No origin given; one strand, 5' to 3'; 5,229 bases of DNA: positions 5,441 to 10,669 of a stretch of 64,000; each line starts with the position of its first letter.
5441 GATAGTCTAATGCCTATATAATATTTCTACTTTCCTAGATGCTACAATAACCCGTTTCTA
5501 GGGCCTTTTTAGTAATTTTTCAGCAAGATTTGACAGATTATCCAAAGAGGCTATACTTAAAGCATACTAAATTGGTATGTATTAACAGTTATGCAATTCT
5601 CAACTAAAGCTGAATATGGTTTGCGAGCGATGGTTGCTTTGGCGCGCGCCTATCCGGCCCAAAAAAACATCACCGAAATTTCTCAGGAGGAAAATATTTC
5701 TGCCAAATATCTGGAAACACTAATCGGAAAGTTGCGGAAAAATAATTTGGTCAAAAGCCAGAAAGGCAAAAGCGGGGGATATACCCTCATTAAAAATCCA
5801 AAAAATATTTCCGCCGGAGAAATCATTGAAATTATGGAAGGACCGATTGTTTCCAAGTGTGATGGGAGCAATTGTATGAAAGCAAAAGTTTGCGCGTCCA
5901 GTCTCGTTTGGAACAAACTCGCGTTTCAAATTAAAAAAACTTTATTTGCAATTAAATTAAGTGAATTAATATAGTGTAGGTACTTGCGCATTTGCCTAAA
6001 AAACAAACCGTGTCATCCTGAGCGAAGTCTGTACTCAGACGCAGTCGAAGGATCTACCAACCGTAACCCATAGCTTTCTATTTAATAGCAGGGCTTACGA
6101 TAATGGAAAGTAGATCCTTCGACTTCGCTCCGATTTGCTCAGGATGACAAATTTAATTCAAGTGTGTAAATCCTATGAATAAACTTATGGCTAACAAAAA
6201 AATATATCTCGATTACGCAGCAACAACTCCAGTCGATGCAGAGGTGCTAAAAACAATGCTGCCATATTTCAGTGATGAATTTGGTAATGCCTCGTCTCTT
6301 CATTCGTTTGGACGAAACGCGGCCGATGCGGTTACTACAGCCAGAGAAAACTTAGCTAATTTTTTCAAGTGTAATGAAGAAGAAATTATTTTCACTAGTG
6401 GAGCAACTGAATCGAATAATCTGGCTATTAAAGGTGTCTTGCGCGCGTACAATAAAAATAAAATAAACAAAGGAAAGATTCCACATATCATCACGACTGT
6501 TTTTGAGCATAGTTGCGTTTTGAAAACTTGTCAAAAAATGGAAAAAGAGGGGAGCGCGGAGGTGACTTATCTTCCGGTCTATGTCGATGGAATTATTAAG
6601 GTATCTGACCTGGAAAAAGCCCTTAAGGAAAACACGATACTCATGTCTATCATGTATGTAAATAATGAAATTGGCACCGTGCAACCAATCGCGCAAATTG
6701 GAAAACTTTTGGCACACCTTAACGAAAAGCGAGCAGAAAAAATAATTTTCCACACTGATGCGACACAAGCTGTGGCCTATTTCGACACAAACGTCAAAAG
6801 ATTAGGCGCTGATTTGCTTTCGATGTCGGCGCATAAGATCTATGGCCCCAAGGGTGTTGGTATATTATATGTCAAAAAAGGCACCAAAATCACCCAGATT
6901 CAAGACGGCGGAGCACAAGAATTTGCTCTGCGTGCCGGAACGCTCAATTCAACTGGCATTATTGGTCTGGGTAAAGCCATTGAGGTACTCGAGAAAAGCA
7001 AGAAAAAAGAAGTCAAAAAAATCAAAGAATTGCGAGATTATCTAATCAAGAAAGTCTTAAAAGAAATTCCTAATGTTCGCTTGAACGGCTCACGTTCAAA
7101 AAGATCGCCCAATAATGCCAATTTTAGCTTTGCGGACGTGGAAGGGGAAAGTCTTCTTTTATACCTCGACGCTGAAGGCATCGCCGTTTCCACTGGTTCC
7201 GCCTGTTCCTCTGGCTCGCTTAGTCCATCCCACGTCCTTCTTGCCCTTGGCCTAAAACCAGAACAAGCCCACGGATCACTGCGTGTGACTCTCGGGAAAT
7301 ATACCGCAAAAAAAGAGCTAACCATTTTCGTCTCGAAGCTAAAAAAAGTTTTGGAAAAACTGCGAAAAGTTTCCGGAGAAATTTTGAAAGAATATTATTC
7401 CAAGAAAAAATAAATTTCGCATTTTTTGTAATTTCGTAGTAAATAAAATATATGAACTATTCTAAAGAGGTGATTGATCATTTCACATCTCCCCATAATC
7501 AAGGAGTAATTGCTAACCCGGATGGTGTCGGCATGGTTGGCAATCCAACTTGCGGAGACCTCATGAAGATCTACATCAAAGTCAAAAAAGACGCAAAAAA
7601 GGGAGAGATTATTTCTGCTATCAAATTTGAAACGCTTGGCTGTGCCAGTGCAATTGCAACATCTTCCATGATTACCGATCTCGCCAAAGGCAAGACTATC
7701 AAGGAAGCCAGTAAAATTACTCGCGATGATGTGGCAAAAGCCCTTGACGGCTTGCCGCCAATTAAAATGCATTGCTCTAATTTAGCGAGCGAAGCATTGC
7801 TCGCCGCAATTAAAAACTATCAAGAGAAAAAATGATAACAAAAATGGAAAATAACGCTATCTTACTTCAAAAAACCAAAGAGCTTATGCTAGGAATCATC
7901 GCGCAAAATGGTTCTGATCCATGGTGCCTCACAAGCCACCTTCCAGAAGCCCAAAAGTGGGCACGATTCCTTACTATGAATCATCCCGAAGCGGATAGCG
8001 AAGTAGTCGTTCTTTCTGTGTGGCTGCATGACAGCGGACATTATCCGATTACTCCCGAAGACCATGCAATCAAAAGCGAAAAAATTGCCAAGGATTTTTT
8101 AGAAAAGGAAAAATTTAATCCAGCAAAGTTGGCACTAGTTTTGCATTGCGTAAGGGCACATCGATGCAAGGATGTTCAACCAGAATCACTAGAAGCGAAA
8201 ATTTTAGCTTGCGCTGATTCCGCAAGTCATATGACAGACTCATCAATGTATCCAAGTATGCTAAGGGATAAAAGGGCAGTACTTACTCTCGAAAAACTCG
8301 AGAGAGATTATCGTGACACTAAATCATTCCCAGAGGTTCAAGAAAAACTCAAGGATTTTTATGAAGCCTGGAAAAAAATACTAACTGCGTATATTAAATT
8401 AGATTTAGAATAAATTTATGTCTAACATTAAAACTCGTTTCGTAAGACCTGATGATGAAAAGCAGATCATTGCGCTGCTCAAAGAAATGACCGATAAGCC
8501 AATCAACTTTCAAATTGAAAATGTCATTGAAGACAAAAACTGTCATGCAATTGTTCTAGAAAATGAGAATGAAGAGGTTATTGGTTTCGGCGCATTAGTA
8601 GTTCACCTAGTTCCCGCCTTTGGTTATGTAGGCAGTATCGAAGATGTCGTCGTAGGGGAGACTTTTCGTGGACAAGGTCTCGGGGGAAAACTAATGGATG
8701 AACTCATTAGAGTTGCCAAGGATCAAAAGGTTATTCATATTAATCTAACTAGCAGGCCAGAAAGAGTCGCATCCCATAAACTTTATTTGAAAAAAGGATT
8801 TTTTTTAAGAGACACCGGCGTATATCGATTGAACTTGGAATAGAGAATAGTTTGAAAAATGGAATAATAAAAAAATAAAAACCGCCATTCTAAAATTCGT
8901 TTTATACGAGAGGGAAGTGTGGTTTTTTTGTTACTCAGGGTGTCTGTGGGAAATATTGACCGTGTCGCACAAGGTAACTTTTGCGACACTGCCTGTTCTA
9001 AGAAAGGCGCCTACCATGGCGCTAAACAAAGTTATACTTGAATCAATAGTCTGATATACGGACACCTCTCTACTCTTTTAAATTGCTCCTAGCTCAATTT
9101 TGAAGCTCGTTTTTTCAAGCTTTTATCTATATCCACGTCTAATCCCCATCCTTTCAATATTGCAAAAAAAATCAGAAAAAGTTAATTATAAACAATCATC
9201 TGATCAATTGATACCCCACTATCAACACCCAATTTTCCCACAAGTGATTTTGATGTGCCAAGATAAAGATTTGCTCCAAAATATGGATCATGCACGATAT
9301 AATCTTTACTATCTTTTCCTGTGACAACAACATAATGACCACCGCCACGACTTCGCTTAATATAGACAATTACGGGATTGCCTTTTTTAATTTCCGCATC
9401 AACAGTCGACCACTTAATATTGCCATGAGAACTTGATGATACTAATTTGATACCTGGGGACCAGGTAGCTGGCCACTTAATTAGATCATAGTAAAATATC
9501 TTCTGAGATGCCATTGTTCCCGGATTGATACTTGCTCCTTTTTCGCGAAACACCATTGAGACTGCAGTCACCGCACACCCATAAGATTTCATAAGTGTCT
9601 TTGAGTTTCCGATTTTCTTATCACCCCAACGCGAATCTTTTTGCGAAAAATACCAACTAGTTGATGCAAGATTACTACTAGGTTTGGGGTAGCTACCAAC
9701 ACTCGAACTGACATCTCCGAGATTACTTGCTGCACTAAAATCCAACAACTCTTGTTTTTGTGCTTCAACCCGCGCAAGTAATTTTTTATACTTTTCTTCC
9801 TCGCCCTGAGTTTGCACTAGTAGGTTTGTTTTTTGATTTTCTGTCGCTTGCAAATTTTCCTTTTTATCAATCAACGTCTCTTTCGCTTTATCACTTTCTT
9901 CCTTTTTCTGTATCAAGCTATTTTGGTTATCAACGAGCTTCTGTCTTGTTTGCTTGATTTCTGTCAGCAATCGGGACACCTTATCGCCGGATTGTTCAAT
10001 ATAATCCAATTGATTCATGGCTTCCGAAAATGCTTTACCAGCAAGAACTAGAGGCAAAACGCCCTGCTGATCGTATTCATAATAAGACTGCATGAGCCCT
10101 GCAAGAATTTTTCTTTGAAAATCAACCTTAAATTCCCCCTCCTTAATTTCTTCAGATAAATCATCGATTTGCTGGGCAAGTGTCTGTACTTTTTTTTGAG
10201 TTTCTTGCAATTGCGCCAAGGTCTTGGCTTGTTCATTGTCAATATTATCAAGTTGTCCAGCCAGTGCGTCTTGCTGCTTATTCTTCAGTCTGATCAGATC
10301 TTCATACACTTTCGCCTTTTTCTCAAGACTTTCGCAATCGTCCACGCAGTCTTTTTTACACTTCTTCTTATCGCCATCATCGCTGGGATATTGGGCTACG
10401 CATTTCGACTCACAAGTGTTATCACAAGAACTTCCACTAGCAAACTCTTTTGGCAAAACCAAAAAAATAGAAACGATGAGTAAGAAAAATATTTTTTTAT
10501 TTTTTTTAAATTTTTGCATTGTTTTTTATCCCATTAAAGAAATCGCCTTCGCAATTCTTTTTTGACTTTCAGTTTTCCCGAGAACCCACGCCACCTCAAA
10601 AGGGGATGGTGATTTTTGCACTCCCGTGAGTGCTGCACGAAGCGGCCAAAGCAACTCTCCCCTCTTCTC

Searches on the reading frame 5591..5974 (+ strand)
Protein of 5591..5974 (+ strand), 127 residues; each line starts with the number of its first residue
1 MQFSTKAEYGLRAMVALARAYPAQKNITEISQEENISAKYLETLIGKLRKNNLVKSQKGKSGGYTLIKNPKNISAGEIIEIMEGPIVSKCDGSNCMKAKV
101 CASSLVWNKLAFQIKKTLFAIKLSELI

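Call 9: search_protein_families(library=pfam, proteins=[window:5591-5974:+], max_evalue=0.01)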
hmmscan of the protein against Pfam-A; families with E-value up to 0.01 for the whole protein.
window:5591-5974:+ (127 aa): 3 families
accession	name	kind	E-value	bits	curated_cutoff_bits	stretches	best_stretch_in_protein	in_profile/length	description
PF02082.26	Rrf2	-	1.6e-30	106.4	30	1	3-127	1-130/132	Iron-dependent Transcriptional regulator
PF14947.12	HTH_45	-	0.0064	16.9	25.5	1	24-60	19-55/77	Winged helix-turn-helix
PF14394.12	DUF4423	-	0.0067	16.7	30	1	13-60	25-73/165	Domain of unknown function (DUF4423)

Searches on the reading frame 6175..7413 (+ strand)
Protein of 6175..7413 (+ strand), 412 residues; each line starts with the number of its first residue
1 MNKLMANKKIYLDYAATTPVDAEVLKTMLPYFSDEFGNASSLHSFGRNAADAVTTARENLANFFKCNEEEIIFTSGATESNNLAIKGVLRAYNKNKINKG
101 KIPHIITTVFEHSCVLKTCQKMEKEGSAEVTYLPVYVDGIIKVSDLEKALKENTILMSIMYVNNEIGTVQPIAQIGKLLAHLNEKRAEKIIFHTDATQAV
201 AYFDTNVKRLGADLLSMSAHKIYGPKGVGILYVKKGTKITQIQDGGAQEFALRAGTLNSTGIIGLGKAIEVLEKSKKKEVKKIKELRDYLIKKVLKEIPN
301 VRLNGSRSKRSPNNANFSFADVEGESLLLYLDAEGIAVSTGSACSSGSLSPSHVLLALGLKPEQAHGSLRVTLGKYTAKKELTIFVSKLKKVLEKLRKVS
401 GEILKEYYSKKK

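Call 9: search_protein_families(library=pfam, proteins=[window:6175-7413:+], max_evalue=0.01)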
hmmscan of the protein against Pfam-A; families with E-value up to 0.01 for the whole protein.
window:6175-7413:+ (412 aa): 2 families
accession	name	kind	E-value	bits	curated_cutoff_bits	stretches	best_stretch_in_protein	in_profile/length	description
PF00266.25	Aminotran_5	-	4.7e-85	286.2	21.5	1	10-383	1-369/371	Aminotransferase class-V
PF00155.27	Aminotran_1_2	-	9.6e-07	28.7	19.7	1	53-346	44-338/361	Aminotransferase class I and II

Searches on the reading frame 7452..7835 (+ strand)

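Call 9: search_protein_families(library=pfam, proteins=[window:7452-7835:+], max_evalue=0.01)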
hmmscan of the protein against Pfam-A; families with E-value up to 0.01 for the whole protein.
window:7452-7835:+ (127 aa): 1 family
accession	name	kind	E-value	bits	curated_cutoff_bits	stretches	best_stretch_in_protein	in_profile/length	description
PF01592.21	NifU_N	-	8.2e-45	152.5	22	1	3-127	2-124/127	NifU-like N terminal domain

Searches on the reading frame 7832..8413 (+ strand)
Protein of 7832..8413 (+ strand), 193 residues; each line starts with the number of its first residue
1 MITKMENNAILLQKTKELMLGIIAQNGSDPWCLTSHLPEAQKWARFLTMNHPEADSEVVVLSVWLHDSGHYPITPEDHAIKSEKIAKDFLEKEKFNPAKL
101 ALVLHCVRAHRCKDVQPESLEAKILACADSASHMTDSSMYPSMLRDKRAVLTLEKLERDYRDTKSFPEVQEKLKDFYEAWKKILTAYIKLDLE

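Call 9: search_protein_families(library=pfam, proteins=[window:7832-8413:+], max_evalue=0.01)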
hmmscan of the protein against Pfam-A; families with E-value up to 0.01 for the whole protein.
window:7832-8413:+ (193 aa): 1 family
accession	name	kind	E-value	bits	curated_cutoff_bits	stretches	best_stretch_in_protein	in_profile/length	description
PF01966.28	HD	-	8e-09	36.2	22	1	41-131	9-113/116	HD domain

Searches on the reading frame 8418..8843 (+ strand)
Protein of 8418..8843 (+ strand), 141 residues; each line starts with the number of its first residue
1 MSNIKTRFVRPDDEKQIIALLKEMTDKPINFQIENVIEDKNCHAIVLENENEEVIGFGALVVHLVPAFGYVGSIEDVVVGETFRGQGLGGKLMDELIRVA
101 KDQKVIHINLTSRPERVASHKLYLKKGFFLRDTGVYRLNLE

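Call 9: search_protein_families(library=pfam, proteins=[window:8418-8843:+], max_evalue=0.01)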
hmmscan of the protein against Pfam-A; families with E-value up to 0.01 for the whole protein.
window:8418-8843:+ (141 aa): 6 families
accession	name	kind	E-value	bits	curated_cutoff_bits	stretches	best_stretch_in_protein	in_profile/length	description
PF00583.31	Acetyltransf_1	-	8.6e-16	58.7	20.7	1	35-128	27-116/116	Acetyltransferase (GNAT) family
PF13508.13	Acetyltransf_7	-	2.6e-11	44.2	27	1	41-128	2-82/84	Acetyltransferase (GNAT) domain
PF13673.13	Acetyltransf_10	-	1.2e-06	29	23.6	1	32-128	21-107/128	Acetyltransferase (GNAT) domain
PF08445.16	FR47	-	3.6e-05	24.1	22.1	1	70-133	20-82/86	FR47-like protein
PF14542.12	Acetyltransf_CG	-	0.002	18.6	30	1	74-104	27-57/80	GCN5-related N-acetyl-transferase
PF13527.13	Acetyltransf_9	-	0.0096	16.4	25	0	7-111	3-112/127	Acetyltransferase (GNAT) domain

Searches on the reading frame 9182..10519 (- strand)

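Call 9: search_protein_families(library=pfam, proteins=[window:9182-10519:-], max_evalue=0.01)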
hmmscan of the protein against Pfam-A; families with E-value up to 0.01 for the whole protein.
window:9182-10519:- (445 aa): 5 families
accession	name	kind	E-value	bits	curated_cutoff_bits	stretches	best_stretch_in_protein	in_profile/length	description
PF13529.12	Peptidase_C39_2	-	9.1e-12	46.2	24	1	296-413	11-143/143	Peptidase_C39 like family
PF03412.21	Peptidase_C39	-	0.00034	20.9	22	1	381-415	76-108/133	Peptidase C39 family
PF14399.12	BtrH_N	-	0.00049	20.8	29.7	1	364-412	73-134/134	Butirosin biosynthesis protein H, N-terminal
PF11932.13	DUF3450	-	0.0022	17.8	32.6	0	85-131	13-59/241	Protein of unknown function (DUF3450)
PF01640.23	Peptidase_C10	-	0.0069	17.1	26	1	308-408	89-180/194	Peptidase C10 family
